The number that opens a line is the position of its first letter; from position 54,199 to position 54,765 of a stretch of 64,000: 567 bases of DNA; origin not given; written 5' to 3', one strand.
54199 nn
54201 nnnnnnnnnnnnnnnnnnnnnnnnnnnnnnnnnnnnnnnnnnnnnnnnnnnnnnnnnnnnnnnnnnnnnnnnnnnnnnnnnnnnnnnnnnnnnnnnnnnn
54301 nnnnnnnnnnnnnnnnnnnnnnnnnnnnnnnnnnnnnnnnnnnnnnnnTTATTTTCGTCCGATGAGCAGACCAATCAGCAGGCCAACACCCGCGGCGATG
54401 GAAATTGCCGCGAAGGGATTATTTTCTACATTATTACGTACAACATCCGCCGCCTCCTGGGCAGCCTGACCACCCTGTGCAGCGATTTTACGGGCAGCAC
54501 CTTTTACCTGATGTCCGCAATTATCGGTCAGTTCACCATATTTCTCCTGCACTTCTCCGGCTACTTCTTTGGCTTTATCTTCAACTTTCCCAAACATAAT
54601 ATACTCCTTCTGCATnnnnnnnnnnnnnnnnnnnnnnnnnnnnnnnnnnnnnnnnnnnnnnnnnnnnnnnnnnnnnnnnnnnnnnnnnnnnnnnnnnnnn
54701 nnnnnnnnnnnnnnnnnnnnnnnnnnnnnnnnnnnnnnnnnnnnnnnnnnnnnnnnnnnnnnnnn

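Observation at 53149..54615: Plasmid-borne yqjD/ElaB-like four-gene membrane stress cluster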

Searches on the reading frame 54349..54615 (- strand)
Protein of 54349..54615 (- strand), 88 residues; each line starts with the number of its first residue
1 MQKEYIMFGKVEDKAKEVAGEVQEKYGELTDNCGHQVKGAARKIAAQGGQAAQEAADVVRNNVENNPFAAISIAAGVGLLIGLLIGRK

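Call 3: search_protein_families(library=pfam, proteins=[window:54349-54615:-], max_evalue=0.1)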
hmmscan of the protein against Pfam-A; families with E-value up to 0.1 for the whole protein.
window:54349-54615:- (88 aa): 2 families
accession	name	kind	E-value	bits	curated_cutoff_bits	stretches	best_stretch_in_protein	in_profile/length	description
PF19029.5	DUF883_C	-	1.2e-09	38.1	27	1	63-88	5-30/30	DUF883 C-terminal glycine zipper region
PF05532.17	CsbD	-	2.7e-08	34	40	1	10-59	2-51/53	CsbD-like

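Call 4: search_protein_families(library=ncbifam, proteins=[window:54349-54615:-], max_evalue=0.1)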
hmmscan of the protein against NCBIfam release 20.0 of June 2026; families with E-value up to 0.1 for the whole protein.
window:54349-54615:- (88 aa): 2 families
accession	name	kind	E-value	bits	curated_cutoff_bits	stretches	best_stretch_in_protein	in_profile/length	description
NF007523.0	PRK10132.1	equivalog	0.00011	22.8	157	1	15-85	39-104/108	hypothetical protein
NF007709.0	PRK10404.1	equivalog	0.00016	22.1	139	1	20-87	30-100/101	stress response protein ElaB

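Call 41: find_homologous_proteins(query=window:54349-54597:-)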
Query window:54349-54597:- (82 aa): 24 proteins with E <= 0.001 among 208 candidates.
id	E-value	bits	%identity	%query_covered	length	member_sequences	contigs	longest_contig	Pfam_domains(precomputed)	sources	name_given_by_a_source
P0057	1.3e-43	164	99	100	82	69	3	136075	PF19029.6,PF05532.18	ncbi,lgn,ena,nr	ncbi:TPA: DUF883 family protein [Escherichia coli]|nr:DUF883 family protein [Escherichia coli] HBA16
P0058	2.2e-37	144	88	100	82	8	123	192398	PF19029.6,PF05532.18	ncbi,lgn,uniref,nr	ncbi:DUF883 domain-containing protein [Salmonella enterica subsp. houtenae serovar 44:z36,[z38]:-]|u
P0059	1.4e-36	142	88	100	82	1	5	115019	PF19029.6,PF05532.18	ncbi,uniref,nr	ncbi:glycine zipper domain-containing protein [Escherichia coli]|uniref:glycine zipper domain-contai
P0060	1.2e-35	139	87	100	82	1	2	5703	PF19029.6,PF05532.18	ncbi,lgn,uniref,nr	ncbi:DUF883 domain-containing protein [Salmonella enterica]|uniref:DUF883 domain-containing protein 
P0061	2.6e-35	138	83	100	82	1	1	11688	PF19029.6,PF05532.18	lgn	-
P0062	3.0e-34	134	80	100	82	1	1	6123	PF19029.6,PF05532.18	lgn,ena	-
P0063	4.3e-34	134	83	100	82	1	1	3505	PF19029.6,PF05532.18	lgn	-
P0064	1.1e-33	133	80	100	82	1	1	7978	PF19029.6,PF05532.18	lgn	-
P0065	2.5e-32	128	79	80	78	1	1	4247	PF19029.6,PF05532.18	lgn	-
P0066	2.2e-31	125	77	100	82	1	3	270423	PF19029.6,PF05532.18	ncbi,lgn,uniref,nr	ncbi:YqjD family protein [Samsonia erythrinae]|uniref:ElaB/YqjD/DUF883 family membrane-anchored ribo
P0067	1.6e-30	123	76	100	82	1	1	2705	PF19029.6,PF05532.18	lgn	-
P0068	9.7e-30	120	73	100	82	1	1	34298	PF19029.6,PF05532.18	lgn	-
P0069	7.7e-27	111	68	100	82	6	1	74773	PF19029.6,PF05532.18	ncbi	ncbi:YqjD family protein [Klebsiella sp. NPDC088457]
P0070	1.4e-26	110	71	100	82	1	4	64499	PF19029.6,PF05532.18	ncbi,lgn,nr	ncbi:TPA: DUF883 family protein [Escherichia coli]|nr:DUF883 family protein [Escherichia coli] HDY23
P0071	1.5e-26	110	71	96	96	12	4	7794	PF19029.6,PF05532.18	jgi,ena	jgi:ElaB/YqjD/DUF883 family membrane-anchored ribosome-binding protein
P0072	9.4e-26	107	65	100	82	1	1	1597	PF19029.6,PF05532.18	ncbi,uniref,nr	ncbi:YqjD family protein [Erwinia sp. S38]|uniref:DUF883 family protein n=1 Tax=Erwinia sp. S38 TaxI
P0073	3.9e-24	102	63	100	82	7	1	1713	PF19029.6,PF05532.18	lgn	-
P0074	4.4e-21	93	98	57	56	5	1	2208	PF05532.18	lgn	-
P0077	2.6e-14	71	88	51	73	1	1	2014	PF05532.18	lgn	-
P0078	1.6e-11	62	100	39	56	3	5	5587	PF05532.18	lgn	-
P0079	3.4e-4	39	38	95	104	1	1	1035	PF19029.6,PF05532.18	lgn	-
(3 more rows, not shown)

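Call 42: find_encoding_contigs(protein=P0066, flank=5000, max_places=1)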
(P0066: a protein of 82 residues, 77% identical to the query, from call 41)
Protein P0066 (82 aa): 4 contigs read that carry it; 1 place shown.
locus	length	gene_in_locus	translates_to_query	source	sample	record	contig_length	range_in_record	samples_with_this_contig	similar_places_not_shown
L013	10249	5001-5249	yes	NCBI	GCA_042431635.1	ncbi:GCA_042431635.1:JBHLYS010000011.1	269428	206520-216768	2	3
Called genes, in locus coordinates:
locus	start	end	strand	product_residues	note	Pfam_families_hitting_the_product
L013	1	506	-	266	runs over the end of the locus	PF00005:ABC_tran, PF13401:AAA_22 (faint)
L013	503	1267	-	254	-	PF00005:ABC_tran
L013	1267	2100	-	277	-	PF00528:BPD_transp_1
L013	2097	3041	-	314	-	PF19300:BPD_transp_1_N, PF00528:BPD_transp_1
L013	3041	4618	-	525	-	PF00496:SBP_bac_5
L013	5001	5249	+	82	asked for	PF05532:CsbD, PF19029:DUF883_C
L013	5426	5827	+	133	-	PF18602:Rap1a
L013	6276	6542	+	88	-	PF11656:DUF3811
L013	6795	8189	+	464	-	-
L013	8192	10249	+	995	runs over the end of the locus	PF07520:SrfB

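Call 43: find_encoding_contigs(protein=P0058, flank=5000, max_places=2)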
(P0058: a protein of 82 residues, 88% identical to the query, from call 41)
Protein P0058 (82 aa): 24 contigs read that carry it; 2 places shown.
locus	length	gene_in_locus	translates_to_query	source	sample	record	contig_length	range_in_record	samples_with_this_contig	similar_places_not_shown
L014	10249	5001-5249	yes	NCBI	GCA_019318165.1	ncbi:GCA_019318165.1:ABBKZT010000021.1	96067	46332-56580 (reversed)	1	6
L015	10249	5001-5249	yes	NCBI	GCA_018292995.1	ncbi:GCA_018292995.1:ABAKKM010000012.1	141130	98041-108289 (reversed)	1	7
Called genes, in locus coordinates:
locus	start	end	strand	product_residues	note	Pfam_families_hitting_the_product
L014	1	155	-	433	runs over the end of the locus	PF00501:AMP-binding (faint)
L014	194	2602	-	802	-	PF05893:LuxC, PF00501:AMP-binding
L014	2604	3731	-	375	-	PF04443:LuxE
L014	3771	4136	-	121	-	-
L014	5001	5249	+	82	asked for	PF05532:CsbD, PF19029:DUF883_C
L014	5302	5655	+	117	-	-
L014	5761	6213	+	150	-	PF07332:Phage_holin_3_6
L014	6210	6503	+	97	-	PF13997:YqjK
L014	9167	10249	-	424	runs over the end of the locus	PF25917:BSH_RND (faint), PF25984:BSH_YknX (faint), PF26002:Beta-barrel_AprE (weak)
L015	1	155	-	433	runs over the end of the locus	PF00501:AMP-binding (faint)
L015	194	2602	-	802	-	PF05893:LuxC, PF00501:AMP-binding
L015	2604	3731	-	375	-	PF04443:LuxE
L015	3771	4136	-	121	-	-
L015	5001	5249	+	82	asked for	PF05532:CsbD, PF19029:DUF883_C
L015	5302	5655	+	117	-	-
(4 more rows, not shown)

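Call 44: find_encoding_contigs(protein=P0069, flank=5000, max_places=1)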
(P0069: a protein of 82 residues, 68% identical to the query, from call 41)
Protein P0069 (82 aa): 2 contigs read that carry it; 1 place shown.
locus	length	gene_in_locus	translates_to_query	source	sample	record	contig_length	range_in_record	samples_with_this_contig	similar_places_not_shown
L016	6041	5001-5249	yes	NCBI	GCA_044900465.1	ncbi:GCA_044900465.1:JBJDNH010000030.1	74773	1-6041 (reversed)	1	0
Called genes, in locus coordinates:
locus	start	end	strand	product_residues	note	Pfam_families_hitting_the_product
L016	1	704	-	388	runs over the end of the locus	PF00768:Peptidase_S11, PF13354:Beta-lactamase2, PF07943:PBP5_C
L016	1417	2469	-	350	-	PF01757:Acyl_transf_3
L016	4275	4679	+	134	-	PF07332:Phage_holin_3_6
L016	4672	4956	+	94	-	PF13997:YqjK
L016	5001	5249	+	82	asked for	PF05532:CsbD, PF19029:DUF883_C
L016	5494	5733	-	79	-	-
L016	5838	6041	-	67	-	?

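Call 48: search_protein_families(library=padloc, proteins=[window:54349-54597:-], max_evalue=0.1)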
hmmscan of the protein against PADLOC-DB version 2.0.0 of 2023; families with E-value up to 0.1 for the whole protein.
window:54349-54597:- (82 aa): 0 families

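Call 49: search_solved_structures(query=window:54349-54597:-, max_evalue=1, show_alignments=2)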
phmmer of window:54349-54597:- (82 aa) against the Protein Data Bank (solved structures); distinct sequences matched with E-value up to 1: 2.
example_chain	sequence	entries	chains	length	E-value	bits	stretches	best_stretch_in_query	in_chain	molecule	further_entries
1ryk_A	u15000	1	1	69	0.14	16.4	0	5-31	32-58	Protein yjbJ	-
1yww_A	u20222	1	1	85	0.14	16.4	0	5-33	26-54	Hypothetical protein PA4738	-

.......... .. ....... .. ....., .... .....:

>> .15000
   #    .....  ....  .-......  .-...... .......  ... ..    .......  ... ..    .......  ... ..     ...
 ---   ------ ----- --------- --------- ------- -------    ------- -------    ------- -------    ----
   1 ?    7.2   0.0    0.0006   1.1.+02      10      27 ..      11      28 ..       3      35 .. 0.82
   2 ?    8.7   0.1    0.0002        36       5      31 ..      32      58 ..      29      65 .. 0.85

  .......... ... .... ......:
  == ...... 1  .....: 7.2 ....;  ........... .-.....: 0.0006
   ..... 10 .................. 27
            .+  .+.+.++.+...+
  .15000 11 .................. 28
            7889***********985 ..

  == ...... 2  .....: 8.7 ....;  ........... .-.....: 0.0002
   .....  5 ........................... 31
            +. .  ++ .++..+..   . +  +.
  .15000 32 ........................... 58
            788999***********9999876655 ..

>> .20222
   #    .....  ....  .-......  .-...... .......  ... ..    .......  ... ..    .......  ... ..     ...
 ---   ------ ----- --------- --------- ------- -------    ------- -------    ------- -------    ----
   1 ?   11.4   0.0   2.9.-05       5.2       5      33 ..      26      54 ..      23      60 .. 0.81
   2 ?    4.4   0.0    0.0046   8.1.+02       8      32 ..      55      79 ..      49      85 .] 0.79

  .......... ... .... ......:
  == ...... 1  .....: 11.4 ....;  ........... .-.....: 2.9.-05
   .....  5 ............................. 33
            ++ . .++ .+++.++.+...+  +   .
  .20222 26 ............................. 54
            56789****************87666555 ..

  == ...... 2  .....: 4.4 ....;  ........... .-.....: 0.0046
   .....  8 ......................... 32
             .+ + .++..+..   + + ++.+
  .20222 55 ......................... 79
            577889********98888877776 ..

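Call 60: search_protein_families(library=phrogs, proteins=[window:54349-54597:-], max_evalue=0.01)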
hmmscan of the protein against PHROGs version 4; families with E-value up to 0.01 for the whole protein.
window:54349-54597:- (82 aa): 2 families
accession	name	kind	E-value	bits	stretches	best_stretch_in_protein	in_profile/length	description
phrog_4133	-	unknown function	0.00019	22.4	1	4-59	5-60/67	-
phrog_11629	-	unknown function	0.00019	22.3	1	35-82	14-61/61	-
